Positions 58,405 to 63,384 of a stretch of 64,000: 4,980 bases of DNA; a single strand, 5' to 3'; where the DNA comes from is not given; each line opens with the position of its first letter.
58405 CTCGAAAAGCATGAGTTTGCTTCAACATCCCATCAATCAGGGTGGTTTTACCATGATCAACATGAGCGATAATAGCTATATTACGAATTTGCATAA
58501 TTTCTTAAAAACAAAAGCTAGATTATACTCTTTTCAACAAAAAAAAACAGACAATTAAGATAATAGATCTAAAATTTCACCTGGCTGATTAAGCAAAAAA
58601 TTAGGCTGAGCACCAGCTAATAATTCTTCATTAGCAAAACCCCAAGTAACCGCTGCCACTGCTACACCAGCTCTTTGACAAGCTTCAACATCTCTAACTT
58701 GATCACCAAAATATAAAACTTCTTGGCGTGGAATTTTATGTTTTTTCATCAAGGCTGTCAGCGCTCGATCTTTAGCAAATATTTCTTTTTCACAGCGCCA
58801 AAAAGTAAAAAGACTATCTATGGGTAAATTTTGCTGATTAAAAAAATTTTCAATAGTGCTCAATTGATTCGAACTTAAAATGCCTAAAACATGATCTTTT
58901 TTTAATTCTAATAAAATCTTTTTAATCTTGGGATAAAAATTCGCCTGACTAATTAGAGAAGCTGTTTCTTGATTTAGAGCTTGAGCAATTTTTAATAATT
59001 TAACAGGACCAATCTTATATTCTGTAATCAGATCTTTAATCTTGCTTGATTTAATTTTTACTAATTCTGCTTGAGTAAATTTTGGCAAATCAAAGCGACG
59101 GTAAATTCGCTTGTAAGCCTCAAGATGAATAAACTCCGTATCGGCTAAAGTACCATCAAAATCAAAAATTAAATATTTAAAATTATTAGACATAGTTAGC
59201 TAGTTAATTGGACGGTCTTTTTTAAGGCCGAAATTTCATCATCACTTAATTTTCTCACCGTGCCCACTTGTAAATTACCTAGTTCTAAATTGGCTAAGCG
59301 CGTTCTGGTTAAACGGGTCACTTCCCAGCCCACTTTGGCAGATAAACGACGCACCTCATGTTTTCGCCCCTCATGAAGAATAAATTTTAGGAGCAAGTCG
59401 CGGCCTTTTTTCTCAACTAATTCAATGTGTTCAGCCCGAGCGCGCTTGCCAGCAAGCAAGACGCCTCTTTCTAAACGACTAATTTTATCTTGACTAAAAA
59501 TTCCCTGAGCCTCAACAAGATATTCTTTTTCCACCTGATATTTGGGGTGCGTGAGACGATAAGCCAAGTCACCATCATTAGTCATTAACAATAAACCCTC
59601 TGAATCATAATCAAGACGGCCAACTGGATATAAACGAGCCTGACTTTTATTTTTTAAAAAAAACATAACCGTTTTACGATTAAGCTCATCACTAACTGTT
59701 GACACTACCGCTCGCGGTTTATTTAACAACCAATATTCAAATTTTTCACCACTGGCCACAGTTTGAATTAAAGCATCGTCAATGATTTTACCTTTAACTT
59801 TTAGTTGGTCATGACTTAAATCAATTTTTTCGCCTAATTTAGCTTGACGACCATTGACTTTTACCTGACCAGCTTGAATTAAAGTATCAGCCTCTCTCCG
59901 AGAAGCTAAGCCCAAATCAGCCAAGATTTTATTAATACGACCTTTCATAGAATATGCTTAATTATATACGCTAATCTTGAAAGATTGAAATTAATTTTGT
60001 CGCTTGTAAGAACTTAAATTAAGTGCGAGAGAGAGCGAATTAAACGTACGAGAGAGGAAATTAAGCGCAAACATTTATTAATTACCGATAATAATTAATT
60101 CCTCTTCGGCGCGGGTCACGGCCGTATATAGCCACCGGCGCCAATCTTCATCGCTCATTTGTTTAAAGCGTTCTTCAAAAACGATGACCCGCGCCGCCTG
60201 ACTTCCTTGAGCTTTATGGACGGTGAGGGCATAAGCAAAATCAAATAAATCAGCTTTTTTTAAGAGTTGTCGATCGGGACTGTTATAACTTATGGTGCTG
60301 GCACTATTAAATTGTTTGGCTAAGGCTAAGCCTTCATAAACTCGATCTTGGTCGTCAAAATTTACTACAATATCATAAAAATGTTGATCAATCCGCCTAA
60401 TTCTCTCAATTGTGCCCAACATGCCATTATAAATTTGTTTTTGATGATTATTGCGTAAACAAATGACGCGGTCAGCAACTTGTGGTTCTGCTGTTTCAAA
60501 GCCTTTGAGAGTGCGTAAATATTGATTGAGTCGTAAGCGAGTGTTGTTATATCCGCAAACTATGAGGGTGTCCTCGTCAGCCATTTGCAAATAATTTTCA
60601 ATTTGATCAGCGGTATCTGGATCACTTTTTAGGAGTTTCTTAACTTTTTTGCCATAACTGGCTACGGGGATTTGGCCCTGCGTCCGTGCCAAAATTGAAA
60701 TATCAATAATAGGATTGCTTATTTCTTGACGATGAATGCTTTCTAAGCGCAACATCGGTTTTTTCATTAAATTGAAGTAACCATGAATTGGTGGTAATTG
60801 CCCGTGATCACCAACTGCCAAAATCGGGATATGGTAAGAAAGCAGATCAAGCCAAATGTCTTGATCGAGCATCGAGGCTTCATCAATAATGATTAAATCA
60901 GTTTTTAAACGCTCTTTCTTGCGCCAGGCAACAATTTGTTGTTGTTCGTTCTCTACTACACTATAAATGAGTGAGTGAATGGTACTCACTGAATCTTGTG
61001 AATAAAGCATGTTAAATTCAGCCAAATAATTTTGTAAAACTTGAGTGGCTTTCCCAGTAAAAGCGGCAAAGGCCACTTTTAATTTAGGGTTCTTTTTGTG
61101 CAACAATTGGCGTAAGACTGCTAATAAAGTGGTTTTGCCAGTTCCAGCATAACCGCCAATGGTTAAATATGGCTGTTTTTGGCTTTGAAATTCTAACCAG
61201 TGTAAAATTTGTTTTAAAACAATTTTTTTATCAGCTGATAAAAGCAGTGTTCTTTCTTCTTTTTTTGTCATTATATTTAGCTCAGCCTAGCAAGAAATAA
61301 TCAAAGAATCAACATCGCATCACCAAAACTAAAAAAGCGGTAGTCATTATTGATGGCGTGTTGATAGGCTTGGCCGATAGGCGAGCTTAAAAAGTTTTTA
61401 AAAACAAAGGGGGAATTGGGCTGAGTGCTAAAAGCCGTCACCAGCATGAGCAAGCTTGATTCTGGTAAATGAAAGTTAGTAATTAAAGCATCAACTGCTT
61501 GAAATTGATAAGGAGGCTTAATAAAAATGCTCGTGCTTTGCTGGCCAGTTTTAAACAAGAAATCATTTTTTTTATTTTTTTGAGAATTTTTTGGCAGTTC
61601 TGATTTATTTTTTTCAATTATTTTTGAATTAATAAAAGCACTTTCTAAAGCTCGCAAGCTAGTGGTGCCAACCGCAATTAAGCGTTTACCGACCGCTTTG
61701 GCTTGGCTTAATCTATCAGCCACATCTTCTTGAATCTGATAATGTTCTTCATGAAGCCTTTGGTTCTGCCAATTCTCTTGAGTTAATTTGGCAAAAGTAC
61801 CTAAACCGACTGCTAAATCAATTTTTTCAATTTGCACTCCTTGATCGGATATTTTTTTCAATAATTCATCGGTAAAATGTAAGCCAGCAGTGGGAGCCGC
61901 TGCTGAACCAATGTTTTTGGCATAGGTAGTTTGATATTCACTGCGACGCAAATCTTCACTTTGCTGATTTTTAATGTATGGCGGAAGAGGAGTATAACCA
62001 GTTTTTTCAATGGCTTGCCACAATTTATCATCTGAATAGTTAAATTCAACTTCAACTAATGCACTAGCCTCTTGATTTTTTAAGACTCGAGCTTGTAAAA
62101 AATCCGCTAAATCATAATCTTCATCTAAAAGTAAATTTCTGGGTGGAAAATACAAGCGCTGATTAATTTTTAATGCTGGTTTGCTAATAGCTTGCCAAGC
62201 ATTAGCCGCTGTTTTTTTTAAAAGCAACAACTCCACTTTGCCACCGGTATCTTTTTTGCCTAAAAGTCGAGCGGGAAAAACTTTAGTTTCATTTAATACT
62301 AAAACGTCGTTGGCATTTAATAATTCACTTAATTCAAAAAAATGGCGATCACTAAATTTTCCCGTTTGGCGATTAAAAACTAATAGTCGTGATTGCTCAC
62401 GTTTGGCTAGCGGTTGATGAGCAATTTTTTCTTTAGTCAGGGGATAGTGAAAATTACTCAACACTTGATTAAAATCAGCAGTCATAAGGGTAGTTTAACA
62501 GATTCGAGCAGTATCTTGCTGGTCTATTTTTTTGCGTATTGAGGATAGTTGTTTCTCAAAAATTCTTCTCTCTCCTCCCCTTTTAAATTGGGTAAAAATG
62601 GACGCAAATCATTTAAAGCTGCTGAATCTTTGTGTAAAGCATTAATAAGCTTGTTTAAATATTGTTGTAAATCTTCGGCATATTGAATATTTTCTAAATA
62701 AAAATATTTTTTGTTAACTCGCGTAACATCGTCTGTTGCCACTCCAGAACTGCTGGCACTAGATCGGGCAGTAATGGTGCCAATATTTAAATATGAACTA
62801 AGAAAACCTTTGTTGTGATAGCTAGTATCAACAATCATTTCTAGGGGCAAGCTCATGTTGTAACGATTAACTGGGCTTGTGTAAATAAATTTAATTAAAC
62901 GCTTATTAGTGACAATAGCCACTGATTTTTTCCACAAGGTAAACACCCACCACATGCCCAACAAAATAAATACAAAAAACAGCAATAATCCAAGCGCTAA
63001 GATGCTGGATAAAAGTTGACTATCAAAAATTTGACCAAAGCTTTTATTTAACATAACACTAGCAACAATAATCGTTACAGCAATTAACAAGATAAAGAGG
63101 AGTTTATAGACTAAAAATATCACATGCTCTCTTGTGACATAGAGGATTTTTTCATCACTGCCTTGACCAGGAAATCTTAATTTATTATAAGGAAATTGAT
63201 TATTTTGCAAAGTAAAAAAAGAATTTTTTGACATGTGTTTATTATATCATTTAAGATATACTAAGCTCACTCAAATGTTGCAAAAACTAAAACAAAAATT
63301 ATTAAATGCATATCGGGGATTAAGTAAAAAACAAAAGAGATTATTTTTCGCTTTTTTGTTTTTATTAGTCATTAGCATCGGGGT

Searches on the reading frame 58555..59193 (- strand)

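Call 47: search_protein_families(library=pfam, proteins=[window:58555-59193:-], max_evalue=0.05)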
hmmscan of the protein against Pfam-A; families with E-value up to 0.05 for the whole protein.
window:58555-59193:- (212 aa): 8 families
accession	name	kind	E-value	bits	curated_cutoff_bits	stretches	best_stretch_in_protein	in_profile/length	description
PF13419.12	HAD_2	-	1.9e-30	106.8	23.8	1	8-182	1-178/178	Haloacid dehalogenase-like hydrolase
PF00702.32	Hydrolase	-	5.5e-15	56.7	26.4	1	6-176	2-191/191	haloacid dehalogenase-like hydrolase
PF12710.13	HAD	-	1.2e-07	32.8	27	1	9-171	2-187/189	haloacid dehalogenase-like hydrolase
PF08282.18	Hydrolase_3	-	6.3e-07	29.8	20.9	1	140-180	187-227/255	haloacid dehalogenase-like hydrolase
PF12689.13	Acid_PPase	-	2.1e-05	24.9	27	1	120-193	90-161/169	Acid Phosphatase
PF13242.12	Hydrolase_like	-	2.4e-05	24.6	22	1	145-202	10-70/75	HAD-hyrolase-like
PF05116.19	S6PP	-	0.0094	16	20.3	1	141-192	166-214/247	Sucrose-6F-phosphate phosphohydrolase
PF05491.19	RuvB_C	-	0.047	14.1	24.7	0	53-81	13-41/72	RuvB C-terminal winged helix domain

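Call 59: search_protein_families(library=ncbifam, proteins=[window:58555-59193:-], max_evalue=0.01)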
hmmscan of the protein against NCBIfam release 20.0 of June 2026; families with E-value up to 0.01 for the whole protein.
window:58555-59193:- (212 aa): 37 families (the best 25 are shown)
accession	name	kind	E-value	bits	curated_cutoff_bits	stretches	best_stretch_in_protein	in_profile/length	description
NF009699.0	PRK13225.1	equivalog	6.1e-25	88.2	368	1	6-209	63-265/273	phosphoglycolate phosphatase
NF009804.0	PRK13288.1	equivalog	5.1e-16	58.8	218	1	6-211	4-210/215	pyrophosphatase PpaX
NF009695.0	PRK13222.1-2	equivalog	4.4e-13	49.3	225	1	3-211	4-222/226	phosphoglycolate phosphatase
TIGR01662.1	HAD-SF-IIIA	subfamily_domain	5.1e-10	39.6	44.6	1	81-182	21-138/141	HAD-IIIA family hydrolase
TIGR01454.1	AHBA_synth_RP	hypoth_equivalog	7.5e-10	38.8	246.65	1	67-211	57-203/205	AHBA synthesis associated protein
NF009697.0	PRK13222.1-4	equivalog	1.2e-09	37.9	327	1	4-210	6-221/232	phosphoglycolate phosphatase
TIGR01449.2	PGP_bact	equivalog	2.5e-08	33.7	180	1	152-211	154-213/213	phosphoglycolate phosphatase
TIGR01484.1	HAD-SF-IIB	subfamily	4.2e-08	33.5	41.8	1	141-180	181-220/221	HAD-IIB family hydrolase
NF045966.1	YcsE_rel_Pase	equivalog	5.8e-07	29.3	220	0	139-180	190-231/265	YcsE-related riboflavin metabolism phosphatase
NF009696.0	PRK13222.1-3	equivalog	7.5e-07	29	359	1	6-188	4-192/223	N-acetylmuramic acid 6-phosphate phosphatase MupP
TIGR01549.1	HAD-SF-IA-v1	subfamily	8.8e-07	29.4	23.3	1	8-176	2-149/149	HAD-IA family hydrolase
TIGR02009.1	PGMB-YQAB-SF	subfamily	1.5e-06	28.6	153.35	1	7-108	3-113/186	beta-phosphoglucomutase family hydrolase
NF009698.0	PRK13223.1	equivalog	2.7e-06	26.8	466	1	143-202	161-220/272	phosphoglycolate phosphatase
TIGR00099.1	Cof-subfamily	subfamily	5.7e-06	26.1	137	1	141-181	189-229/256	Cof-type HAD-IIB family hydrolase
NF009694.0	PRK13222.1-1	equivalog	1e-05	25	415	1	145-208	173-236/252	phosphoglycolate phosphatase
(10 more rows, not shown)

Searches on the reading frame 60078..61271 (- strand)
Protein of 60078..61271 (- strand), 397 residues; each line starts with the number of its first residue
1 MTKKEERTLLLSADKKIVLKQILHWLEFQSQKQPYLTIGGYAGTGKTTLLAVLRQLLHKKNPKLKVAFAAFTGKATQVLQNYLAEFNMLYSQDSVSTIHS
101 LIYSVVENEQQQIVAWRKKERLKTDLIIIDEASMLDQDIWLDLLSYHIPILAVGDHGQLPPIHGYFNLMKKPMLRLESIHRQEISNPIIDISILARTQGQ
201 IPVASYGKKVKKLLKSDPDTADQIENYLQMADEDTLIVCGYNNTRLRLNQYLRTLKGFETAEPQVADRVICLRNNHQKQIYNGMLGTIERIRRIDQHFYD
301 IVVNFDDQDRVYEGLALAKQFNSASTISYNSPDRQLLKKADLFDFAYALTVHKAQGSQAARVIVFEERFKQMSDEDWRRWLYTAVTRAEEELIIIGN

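Call 47: search_protein_families(library=pfam, proteins=[window:60078-61271:-], max_evalue=0.05)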
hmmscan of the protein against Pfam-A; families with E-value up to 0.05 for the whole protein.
window:60078-61271:- (397 aa): 26 families (the best 25 are shown)
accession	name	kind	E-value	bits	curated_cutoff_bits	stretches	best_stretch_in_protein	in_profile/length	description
PF13604.12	AAA_30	-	1.1e-20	74.7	27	1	31-184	16-158/191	AAA domain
PF13245.12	AAA_19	-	9.6e-20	71.6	25.1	1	32-162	10-132/134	AAA domain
PF13538.12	UvrD_C_2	-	2.1e-17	63.1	27.4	1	345-395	1-52/52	UvrD-like helicase C-terminal domain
PF01443.25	Viral_helicase1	-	5.3e-10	39.9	21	1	293-395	126-227/228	Viral superfamily 1 RNA helicase core domain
PF00580.27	UvrD-helicase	-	5.6e-07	30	23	1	31-132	12-110/271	UvrD/REP helicase N-terminal domain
PF13401.12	AAA_22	-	6.6e-07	30.1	27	1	33-145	5-106/130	AAA domain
PF18335.7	SH3_13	-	7.5e-07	29.3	41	1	264-305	27-65/65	ATP-dependent RecD-like DNA helicase SH3 domain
PF05970.20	PIF1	-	1.4e-06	28.5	25.9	1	11-140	2-119/223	PIF1-like helicase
PF05127.21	NAT10_TcmA_helicase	-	6.1e-06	26.7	22.7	1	42-149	6-116/176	RNA cytidine acetyltransferase NAT10/TcmA, helicase domain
PF13191.12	AAA_16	-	6.8e-06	27.1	32.6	1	20-124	10-102/167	AAA ATPase domain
PF09848.15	SLFN-g3_helicase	-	1.9e-05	24.6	24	1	36-135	4-91/354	Schlafen group 3, DNA/RNA helicase domain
PF24883.2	NPHP3_N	-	2.2e-05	25.2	24.8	1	21-112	11-101/164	Nephrocystin 3, N-terminal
PF13086.12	AAA_11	-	5.9e-05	23.4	27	1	122-162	211-253/257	AAA domain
PF13238.12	AAA_18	-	0.00017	22.5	29.4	1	37-99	2-45/128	AAA domain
PF04851.21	ResIII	-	0.0015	18.9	22.5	1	24-132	14-134/164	Type III restriction enzyme, res subunit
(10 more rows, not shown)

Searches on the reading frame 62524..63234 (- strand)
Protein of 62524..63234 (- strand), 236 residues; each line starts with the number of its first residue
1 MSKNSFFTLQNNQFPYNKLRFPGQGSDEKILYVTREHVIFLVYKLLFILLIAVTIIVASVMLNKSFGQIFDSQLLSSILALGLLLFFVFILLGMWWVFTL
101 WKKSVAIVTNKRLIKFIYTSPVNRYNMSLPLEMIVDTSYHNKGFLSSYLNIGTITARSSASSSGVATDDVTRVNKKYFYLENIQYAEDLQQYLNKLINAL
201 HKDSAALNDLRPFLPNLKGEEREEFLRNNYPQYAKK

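Call 47: search_protein_families(library=pfam, proteins=[window:62524-63234:-], max_evalue=0.05)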
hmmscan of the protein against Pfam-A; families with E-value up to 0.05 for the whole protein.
window:62524-63234:- (236 aa): 1 family
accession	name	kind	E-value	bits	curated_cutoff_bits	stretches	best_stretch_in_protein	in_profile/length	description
PF13687.11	DUF4153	-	0.003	17.2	27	1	13-103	66-156/373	Domain of unknown function (DUF4153)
